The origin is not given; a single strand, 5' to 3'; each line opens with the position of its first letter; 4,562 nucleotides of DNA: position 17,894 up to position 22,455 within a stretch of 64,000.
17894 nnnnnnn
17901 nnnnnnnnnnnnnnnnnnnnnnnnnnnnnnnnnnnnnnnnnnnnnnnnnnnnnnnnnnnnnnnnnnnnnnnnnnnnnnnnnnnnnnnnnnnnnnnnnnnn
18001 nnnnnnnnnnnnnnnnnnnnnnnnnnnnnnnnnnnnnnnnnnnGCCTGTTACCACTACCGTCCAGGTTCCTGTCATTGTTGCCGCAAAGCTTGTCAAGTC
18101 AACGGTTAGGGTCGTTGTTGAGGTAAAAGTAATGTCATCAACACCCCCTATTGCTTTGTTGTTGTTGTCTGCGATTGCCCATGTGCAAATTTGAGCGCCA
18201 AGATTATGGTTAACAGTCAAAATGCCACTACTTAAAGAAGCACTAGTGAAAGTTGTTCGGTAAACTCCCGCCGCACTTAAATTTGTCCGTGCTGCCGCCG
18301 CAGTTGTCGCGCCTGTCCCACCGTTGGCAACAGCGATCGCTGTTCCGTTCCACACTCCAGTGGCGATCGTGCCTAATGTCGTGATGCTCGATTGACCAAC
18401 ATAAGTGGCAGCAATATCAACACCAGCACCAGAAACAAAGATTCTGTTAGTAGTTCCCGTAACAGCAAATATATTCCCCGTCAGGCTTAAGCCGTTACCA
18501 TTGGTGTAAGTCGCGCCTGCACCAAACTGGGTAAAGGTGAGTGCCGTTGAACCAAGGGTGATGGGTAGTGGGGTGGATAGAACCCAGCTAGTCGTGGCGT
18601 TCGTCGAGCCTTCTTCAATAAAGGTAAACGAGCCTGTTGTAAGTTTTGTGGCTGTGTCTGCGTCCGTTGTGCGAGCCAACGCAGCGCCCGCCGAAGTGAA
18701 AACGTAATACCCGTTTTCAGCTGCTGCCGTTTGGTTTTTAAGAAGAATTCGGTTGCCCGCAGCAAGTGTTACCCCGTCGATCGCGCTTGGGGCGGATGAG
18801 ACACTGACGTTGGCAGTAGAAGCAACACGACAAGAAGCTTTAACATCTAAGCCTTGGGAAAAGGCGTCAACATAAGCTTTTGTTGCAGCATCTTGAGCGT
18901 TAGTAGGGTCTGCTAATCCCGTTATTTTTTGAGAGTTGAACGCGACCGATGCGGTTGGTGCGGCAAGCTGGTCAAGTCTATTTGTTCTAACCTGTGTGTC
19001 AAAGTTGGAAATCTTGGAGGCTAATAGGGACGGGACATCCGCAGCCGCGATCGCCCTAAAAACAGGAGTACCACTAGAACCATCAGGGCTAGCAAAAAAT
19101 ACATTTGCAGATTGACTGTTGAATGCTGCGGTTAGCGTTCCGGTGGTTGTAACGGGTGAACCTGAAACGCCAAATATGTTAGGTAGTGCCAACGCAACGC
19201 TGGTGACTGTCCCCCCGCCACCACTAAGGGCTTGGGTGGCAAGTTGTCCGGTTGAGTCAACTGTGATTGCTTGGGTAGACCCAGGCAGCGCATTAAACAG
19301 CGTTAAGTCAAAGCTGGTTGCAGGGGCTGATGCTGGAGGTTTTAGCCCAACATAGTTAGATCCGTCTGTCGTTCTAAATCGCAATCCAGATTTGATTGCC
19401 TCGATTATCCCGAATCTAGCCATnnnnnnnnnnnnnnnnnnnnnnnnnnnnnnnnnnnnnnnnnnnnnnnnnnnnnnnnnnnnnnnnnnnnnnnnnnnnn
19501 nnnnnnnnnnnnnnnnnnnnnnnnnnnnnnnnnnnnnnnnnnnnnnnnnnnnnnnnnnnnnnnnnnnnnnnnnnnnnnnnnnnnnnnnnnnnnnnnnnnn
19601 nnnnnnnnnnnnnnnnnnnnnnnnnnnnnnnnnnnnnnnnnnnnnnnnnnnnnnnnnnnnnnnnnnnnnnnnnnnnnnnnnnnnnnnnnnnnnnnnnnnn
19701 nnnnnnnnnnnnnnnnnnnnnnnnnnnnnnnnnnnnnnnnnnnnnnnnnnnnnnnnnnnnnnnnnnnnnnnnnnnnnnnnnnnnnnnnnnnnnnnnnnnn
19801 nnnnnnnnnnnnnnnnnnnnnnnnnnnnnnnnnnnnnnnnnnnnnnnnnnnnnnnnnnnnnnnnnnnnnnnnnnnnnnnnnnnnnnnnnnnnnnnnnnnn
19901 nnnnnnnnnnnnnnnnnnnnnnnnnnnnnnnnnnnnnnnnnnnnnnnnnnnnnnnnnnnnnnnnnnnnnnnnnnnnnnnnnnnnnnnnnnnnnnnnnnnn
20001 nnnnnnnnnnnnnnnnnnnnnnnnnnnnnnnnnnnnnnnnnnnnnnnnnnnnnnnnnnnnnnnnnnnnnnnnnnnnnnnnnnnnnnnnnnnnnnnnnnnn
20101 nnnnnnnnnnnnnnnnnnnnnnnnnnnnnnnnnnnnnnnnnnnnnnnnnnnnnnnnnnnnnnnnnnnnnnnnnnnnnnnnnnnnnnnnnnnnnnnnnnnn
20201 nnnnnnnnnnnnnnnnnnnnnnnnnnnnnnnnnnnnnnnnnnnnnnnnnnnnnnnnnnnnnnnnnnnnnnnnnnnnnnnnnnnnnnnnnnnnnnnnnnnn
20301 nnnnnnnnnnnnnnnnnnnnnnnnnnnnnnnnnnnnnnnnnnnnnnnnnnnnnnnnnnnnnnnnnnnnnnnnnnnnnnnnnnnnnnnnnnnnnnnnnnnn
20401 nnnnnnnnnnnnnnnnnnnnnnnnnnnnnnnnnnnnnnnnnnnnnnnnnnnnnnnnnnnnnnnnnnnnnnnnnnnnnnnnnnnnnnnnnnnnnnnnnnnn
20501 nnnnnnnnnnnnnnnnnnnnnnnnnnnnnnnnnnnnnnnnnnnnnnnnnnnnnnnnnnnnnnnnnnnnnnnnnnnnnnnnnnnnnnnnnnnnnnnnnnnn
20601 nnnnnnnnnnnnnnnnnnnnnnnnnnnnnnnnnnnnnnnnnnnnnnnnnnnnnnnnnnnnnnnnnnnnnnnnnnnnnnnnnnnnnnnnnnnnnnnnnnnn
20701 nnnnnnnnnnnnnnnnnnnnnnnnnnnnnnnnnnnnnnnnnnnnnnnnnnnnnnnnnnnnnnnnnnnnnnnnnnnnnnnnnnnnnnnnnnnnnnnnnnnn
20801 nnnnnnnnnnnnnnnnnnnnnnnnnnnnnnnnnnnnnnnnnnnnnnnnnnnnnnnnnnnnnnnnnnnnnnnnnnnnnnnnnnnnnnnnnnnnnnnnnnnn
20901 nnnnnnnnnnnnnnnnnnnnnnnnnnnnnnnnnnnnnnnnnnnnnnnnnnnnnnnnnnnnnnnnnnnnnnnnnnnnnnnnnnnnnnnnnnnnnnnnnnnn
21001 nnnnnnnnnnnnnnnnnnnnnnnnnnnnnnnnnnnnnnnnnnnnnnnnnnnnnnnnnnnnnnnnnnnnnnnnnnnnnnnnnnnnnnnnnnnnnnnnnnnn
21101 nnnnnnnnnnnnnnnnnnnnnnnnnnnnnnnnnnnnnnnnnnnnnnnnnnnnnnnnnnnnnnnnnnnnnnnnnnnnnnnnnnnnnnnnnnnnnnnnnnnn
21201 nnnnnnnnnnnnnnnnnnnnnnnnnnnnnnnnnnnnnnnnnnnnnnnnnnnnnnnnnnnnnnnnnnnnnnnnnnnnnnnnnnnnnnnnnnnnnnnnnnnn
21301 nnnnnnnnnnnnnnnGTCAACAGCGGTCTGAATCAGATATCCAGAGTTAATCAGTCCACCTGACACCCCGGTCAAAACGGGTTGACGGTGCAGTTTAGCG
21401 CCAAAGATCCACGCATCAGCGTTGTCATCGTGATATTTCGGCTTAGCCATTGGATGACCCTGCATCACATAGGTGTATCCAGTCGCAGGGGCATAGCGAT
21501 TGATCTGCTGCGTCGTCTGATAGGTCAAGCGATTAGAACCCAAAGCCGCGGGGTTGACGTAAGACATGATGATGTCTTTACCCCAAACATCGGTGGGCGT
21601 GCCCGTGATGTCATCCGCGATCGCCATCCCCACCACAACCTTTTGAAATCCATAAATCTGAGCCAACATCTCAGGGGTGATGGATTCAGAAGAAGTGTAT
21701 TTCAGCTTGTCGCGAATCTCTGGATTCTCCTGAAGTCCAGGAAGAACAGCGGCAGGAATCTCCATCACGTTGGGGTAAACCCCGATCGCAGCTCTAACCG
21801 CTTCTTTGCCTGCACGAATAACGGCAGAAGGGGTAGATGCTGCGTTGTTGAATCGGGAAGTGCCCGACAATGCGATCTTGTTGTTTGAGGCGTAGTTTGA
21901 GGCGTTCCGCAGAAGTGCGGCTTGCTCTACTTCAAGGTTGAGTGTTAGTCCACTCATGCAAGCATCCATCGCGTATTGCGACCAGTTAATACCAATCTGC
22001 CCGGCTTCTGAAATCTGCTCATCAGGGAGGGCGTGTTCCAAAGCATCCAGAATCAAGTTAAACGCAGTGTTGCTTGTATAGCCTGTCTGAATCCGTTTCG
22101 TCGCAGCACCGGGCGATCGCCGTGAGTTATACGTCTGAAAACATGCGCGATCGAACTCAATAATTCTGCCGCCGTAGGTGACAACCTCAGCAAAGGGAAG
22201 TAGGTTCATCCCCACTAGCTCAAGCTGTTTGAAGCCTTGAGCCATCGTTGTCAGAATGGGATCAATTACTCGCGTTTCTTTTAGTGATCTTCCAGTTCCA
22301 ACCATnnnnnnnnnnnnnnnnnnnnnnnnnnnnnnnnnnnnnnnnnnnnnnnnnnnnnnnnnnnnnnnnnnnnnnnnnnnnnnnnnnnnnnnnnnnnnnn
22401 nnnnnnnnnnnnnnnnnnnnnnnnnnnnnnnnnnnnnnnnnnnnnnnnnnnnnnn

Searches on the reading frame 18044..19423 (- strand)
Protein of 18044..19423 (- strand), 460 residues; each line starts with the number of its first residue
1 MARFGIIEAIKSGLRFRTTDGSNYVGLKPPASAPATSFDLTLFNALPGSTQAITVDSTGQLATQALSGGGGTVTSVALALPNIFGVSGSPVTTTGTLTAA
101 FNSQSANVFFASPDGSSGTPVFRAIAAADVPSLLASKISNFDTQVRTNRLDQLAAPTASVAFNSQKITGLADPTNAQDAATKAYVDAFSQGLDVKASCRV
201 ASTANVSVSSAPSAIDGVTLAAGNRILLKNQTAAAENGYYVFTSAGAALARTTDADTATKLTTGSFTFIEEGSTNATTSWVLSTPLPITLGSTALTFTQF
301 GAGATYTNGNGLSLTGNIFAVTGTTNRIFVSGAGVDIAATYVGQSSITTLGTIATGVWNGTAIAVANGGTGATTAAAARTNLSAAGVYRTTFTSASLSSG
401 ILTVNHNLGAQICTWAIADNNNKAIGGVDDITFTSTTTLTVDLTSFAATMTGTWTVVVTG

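Call 6: search_protein_families(library=phrogs, proteins=[window:18044-19423:-], max_evalue=0.00001)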
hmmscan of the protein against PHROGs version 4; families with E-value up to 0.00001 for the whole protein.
window:18044-19423:- (460 aa): 10 families
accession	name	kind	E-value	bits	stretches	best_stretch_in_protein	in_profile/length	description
phrog_2647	-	head and packaging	1.2e-59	203.1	1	133-354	52-276/336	head decoration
phrog_30390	-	unknown function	1.3e-45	157.1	2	212-416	546-758/766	-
phrog_27782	-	unknown function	3.6e-33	116.1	1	99-341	67-307/644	-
phrog_11518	-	tail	4.5e-25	89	1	163-452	132-414/812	tail fiber protein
phrog_24595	-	head and packaging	3.7e-21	76.9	1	136-414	6-272/325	virion structural protein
phrog_16867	-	unknown function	5.2e-19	69.2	1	191-336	71-214/631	-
phrog_14570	-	unknown function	1.1e-16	61.6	1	179-305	149-277/540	-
phrog_17264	-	unknown function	5.8e-14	53.1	1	199-375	2-143/147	-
phrog_2824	-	head and packaging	3.9e-12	46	1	159-342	902-1081/1151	virion structural protein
phrog_8745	-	tail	3e-10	39.1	1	172-353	631-843/1803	tail fiber protein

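Call 7: search_protein_families(library=pfam, proteins=[window:18044-19423:-], max_evalue=0.001)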
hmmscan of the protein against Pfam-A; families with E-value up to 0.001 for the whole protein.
window:18044-19423:- (460 aa): 0 families

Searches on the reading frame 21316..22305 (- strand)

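Call 6: search_protein_families(library=phrogs, proteins=[window:21316-22305:-], max_evalue=0.00001)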
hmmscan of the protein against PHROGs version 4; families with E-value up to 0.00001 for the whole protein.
window:21316-22305:- (330 aa): 1 family
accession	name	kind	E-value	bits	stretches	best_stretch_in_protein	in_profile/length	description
phrog_1005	-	head and packaging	2.1e-71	241.7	1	7-329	5-314/315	major head protein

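Call 7: search_protein_families(library=pfam, proteins=[window:21316-22305:-], max_evalue=0.001)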
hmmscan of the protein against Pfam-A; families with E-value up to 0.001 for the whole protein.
window:21316-22305:- (330 aa): 0 families
